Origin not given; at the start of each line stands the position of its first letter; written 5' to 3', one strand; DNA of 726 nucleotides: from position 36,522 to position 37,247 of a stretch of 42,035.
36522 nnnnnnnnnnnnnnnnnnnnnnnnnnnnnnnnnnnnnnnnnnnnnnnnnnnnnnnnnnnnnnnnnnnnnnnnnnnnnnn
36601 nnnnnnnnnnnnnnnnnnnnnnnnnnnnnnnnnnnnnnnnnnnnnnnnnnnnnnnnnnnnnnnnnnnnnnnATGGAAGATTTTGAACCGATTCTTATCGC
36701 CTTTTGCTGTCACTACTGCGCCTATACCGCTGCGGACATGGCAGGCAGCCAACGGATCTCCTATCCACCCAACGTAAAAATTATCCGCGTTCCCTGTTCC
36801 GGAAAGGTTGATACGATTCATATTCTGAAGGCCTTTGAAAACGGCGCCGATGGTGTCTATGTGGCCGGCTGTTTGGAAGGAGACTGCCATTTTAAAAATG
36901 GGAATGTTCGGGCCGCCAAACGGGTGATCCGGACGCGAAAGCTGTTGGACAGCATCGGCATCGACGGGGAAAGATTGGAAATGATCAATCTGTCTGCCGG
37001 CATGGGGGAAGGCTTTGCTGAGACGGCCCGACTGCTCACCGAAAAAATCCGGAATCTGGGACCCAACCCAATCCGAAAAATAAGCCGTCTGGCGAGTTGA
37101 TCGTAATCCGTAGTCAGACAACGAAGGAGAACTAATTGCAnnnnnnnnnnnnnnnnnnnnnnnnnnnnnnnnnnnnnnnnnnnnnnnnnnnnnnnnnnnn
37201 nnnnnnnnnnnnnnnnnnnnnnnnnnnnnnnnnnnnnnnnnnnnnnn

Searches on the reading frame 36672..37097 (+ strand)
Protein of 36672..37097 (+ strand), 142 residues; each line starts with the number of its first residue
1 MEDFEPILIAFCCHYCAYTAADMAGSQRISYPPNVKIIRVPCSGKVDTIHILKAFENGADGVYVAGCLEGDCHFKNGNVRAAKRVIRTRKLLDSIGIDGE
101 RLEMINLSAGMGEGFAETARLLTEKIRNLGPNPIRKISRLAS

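Call 59: search_protein_families(library=pfam, proteins=[window:36672-37097:+], max_evalue=0.0001)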
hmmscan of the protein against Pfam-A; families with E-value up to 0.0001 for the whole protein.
window:36672-37097:+ (142 aa): 1 family
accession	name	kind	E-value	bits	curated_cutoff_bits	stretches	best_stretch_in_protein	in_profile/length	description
PF02662.21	FlpD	-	2.5e-50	170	22.3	1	9-130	2-123/123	Methyl-viologen-reducing hydrogenase, delta subunit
